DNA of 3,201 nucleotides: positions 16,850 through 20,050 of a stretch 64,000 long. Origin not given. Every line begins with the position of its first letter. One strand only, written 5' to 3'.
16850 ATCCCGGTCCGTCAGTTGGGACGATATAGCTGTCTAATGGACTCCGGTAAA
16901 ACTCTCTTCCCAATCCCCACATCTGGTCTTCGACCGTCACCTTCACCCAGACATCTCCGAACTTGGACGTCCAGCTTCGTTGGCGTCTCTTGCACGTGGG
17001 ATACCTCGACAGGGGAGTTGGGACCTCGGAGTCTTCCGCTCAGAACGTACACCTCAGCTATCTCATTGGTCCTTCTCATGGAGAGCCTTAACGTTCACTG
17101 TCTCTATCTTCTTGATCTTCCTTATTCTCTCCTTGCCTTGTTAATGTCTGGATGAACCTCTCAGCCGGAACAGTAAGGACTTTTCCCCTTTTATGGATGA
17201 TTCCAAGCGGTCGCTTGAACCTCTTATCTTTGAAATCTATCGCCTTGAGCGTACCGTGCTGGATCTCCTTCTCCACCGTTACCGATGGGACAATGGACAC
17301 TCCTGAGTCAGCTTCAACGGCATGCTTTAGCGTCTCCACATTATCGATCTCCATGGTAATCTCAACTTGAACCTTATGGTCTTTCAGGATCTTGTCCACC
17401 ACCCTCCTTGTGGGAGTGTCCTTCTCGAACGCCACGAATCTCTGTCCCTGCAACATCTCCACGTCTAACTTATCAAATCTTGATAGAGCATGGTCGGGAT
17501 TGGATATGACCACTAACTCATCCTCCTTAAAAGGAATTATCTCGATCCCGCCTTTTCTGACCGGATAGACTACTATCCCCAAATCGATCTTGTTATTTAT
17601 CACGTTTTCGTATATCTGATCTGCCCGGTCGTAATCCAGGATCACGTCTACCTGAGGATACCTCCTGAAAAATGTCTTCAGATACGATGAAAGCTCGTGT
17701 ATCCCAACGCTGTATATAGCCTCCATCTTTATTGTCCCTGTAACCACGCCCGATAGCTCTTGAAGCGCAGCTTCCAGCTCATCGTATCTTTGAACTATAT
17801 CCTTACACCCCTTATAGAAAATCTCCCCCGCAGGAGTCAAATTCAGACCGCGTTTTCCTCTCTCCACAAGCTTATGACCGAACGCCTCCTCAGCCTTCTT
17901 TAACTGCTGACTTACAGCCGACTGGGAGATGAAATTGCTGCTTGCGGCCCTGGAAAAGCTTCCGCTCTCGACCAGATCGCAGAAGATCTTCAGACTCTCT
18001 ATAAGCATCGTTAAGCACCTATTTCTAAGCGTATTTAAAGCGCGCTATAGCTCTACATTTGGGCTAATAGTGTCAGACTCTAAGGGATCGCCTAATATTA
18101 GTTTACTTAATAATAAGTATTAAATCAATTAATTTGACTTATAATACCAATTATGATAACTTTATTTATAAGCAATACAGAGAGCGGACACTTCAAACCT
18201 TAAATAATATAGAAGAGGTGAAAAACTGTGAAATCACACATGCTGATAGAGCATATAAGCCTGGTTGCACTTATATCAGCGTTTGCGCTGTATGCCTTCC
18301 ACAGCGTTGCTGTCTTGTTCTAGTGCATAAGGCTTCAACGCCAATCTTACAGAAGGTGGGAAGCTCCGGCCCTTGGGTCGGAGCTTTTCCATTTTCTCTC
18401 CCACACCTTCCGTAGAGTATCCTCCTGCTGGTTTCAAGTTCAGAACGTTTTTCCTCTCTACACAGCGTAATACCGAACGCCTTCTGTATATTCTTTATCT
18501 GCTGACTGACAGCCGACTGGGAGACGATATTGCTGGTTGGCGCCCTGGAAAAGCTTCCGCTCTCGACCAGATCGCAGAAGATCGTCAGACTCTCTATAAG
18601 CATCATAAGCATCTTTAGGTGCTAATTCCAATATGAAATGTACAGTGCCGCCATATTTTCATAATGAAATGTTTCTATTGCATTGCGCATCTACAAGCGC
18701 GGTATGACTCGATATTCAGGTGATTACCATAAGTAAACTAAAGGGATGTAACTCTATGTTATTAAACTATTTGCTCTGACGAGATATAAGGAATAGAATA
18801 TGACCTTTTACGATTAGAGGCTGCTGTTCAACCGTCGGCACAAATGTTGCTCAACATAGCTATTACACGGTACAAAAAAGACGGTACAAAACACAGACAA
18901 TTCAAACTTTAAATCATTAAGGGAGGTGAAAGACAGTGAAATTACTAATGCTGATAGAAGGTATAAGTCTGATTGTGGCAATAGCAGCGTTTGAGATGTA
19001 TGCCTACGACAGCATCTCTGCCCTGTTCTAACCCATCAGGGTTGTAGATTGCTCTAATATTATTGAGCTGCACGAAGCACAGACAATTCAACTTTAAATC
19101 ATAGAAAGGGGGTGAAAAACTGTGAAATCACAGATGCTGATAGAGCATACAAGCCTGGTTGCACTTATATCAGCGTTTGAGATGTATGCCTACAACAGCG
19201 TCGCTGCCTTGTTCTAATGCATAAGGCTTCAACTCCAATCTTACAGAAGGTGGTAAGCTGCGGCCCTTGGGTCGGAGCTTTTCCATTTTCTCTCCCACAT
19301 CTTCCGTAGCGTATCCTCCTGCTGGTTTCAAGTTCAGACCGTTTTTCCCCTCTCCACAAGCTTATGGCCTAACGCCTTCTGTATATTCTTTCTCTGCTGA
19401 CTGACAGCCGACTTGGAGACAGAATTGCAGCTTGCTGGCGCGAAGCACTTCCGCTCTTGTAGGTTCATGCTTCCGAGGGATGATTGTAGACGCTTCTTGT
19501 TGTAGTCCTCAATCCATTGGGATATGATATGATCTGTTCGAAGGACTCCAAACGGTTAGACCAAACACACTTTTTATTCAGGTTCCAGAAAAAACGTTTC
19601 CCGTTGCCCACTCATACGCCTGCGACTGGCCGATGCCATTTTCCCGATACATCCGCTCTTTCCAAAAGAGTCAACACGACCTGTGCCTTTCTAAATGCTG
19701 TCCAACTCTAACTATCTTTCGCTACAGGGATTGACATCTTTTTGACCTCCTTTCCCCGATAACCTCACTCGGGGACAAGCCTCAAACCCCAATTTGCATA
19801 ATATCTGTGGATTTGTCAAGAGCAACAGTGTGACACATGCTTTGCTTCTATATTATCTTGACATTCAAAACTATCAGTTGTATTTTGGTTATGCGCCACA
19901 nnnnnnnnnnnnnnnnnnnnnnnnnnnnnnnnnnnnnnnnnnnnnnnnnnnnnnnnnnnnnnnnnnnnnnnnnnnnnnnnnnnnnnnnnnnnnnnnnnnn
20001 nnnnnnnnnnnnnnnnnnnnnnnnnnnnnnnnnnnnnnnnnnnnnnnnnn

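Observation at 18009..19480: Three tandem paralogous 31-codon hydrophobic-peptide genes interleaved with duplicated LysR 5' fragments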

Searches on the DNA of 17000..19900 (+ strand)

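Call 12: search_dna_similar(query=window:17000-19800:+, collection=plasmids, mode=distant)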
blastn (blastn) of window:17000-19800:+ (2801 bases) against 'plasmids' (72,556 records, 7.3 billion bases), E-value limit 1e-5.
No match.

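Call 18: search_rna_families(source=window, start=17900, end=19900, threshold=evalue, max_evalue=1)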
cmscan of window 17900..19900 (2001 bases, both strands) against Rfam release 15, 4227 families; matches with E-value up to 1: 2.
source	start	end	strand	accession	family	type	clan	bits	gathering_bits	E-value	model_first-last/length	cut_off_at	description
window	19249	19320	+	RF03663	mir-5911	Gene; miRNA;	-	21.3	84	0.32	1-74/74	no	mir-5911 microRNA precursor family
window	18351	18396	+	RF03975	mir-5881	Gene; miRNA;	-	21.1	87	0.096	1-67/67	no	mir-5881 microRNA precursor family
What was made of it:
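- On LysR-divergent regulatory sRNA (OxyS/GcvB type): Rfam gave only two sub-threshold microRNA matches (call 18).
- No Rfam match (call 18).
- Tried and rejected: Rfam gave nothing (call 18).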
